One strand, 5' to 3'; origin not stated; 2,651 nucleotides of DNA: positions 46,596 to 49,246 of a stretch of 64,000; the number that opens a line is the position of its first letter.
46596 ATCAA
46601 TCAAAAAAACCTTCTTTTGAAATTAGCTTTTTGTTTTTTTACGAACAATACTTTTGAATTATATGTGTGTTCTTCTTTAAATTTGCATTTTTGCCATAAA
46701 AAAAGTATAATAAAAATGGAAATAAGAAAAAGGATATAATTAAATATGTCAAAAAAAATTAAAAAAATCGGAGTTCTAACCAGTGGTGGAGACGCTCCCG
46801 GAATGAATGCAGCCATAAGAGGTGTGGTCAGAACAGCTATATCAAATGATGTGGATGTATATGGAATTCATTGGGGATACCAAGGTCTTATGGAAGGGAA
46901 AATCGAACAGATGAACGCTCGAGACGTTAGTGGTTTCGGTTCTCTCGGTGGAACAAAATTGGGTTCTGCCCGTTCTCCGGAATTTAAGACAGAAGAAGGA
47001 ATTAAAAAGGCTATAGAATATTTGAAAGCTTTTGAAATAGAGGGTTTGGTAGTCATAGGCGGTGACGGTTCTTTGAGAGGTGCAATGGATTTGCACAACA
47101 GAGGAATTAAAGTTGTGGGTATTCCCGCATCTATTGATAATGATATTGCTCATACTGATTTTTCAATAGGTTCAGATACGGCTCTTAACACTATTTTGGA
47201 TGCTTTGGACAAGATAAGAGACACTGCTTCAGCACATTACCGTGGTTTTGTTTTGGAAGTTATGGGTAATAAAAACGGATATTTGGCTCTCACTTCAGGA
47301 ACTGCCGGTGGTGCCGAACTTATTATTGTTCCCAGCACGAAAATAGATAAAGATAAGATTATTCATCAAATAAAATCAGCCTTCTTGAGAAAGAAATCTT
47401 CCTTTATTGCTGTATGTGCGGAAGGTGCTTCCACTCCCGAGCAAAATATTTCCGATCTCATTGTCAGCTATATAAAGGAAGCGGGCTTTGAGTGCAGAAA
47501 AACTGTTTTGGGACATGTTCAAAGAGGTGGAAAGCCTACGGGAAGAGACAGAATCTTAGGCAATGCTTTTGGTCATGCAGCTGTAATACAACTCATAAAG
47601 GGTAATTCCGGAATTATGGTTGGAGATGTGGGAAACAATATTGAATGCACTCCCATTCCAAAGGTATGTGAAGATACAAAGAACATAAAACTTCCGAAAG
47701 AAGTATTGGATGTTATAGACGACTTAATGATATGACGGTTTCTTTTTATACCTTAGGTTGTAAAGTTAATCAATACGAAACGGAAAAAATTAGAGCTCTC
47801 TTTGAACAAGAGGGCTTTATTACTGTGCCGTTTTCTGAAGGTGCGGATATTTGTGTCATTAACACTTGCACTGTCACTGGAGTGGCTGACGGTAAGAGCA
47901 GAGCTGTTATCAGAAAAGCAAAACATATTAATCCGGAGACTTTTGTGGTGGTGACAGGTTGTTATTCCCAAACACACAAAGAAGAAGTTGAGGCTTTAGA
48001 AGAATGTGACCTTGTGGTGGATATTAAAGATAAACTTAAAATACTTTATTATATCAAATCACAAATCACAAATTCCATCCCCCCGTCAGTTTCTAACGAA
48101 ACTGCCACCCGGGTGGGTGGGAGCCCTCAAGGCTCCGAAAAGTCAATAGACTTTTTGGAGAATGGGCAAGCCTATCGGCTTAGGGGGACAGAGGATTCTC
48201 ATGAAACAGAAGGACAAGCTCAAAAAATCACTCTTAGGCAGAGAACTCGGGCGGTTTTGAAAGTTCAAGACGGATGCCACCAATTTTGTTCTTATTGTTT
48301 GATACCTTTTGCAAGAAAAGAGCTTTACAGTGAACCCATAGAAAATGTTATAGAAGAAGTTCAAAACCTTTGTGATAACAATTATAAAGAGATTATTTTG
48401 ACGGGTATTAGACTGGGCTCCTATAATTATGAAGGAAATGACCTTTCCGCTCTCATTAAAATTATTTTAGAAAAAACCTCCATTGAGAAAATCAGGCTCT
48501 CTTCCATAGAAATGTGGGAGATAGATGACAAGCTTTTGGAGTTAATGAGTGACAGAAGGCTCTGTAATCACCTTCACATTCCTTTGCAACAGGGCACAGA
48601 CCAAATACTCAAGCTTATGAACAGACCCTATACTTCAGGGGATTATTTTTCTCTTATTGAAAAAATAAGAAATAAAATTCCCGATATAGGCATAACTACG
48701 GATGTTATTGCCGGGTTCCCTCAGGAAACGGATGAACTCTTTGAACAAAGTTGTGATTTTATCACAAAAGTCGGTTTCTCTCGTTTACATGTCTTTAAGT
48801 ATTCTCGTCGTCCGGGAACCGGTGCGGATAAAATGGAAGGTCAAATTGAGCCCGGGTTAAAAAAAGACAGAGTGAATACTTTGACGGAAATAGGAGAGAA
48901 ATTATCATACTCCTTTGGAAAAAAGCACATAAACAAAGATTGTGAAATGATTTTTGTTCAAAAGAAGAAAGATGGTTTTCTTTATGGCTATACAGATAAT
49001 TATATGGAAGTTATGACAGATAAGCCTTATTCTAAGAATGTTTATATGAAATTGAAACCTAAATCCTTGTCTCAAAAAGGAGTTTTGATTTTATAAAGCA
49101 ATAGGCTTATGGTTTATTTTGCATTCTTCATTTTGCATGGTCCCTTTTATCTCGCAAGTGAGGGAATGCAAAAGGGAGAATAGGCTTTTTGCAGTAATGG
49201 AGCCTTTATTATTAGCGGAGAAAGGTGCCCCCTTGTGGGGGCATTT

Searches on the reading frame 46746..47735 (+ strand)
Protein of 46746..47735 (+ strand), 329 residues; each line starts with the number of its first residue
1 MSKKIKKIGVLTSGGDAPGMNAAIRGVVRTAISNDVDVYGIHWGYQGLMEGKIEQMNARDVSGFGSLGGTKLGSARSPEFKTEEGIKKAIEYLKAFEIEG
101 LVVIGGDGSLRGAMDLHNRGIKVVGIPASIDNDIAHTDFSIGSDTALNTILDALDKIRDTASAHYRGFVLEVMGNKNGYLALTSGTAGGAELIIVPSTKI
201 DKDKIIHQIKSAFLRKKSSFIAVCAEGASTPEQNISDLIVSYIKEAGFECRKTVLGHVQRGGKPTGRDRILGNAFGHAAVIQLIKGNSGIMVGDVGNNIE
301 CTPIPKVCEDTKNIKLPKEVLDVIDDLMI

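Call 74: search_protein_families(library=pfam, proteins=[window:46746-47735:+], max_evalue=0.001)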
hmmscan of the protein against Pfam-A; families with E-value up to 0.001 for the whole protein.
window:46746-47735:+ (329 aa): 1 family
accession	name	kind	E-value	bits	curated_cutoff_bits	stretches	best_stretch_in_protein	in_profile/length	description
PF00365.25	PFK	-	1.7e-102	342.9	30.9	1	7-280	1-274/277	Phosphofructokinase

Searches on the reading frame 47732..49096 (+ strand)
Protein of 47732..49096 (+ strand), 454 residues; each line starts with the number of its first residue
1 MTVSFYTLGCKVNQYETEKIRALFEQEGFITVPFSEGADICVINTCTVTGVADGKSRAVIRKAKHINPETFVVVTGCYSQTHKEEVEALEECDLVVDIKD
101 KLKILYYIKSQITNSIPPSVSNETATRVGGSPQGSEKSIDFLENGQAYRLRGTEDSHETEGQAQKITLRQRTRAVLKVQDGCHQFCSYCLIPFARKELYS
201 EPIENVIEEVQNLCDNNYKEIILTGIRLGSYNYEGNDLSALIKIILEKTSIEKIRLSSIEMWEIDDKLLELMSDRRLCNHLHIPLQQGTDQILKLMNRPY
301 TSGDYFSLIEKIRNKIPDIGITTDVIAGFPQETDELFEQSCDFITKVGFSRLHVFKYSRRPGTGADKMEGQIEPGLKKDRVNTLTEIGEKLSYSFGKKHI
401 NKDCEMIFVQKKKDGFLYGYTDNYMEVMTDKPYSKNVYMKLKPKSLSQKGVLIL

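Call 74: search_protein_families(library=pfam, proteins=[window:47732-49096:+], max_evalue=0.001)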
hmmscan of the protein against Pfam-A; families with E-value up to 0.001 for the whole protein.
window:47732-49096:+ (454 aa): 2 families
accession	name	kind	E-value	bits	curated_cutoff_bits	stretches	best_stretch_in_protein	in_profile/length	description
PF00919.26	UPF0004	-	8.6e-25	87.1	27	1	3-96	2-97/98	Uncharacterized protein family UPF0004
PF04055.27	Radical_SAM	-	2.1e-22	80.5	29.5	1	177-344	2-166/166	Radical SAM superfamily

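Call 88: search_solved_structures(query=window:47732-49096:+, show_alignments=2, max_evalue=1e-10)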
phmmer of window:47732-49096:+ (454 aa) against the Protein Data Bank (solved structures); distinct sequences matched with E-value up to 1e-10: 4.
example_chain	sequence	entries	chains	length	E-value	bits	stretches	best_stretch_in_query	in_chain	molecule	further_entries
7mjz_A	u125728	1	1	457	8e-48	166.5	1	176-431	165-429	tRNA-2-methylthio-N(6)-dimethylallyladenosine synthase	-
7mjv_A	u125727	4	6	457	9e-48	166.3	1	176-431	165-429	tRNA-2-methylthio-N(6)-dimethylallyladenosine synthase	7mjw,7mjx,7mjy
4jc0_A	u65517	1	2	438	9.9e-37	129.9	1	163-421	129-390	Ribosomal protein S12 methylthiotransferase RimO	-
2qgq_A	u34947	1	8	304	2.8e-32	115.3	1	170-421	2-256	Protein TM_1862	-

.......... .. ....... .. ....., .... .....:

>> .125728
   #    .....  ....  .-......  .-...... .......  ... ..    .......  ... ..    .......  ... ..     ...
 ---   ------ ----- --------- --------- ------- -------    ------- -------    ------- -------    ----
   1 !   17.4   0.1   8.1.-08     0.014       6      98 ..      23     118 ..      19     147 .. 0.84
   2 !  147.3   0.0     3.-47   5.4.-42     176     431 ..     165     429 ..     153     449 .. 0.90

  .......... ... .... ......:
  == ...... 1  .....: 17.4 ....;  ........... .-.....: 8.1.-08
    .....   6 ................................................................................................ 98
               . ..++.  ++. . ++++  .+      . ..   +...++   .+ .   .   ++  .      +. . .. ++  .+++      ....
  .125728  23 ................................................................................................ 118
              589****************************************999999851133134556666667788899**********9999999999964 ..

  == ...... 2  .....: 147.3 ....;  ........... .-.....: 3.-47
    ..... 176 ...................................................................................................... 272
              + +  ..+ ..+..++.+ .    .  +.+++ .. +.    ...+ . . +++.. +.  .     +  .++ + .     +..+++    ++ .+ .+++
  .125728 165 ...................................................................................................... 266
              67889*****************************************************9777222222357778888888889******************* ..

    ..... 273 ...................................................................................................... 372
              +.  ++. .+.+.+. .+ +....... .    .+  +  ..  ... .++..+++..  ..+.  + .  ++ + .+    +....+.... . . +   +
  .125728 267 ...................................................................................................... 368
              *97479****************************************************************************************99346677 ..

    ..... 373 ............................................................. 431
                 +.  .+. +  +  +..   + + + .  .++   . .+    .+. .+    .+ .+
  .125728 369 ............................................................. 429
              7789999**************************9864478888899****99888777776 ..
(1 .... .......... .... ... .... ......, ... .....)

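Call 106: search_protein_representatives(protein=window:47732-49096:+)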
Query: 454 residues. Proteins with E-value up to 0.001 (for the whole library): 31804; up to 1e-10: 19169; up to 1e-30: 6784. The best 150 are listed.
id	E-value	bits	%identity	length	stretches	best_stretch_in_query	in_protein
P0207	4.7e-126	437.5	100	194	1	261-454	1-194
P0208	2.2e-115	402.4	53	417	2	167-430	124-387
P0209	2.2e-105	369.4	50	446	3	236-428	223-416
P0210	1.9e-97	343.2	47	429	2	169-439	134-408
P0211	3.1e-96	339.2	45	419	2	168-431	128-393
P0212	1.6e-93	330.3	46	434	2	169-428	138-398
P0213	3.3e-93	329.3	41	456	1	2-434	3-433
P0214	1.0e-92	327.7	43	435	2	168-434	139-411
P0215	2.3e-92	326.5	45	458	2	168-451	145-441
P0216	3.1e-92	326.1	42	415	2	171-430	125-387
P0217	5.2e-92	325.3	46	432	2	169-429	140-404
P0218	1.5e-91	323.8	48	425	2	170-430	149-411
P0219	2.4e-91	323.1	43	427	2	170-426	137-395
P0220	7.4e-91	321.5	45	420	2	168-431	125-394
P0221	1.7e-90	320.3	44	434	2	169-428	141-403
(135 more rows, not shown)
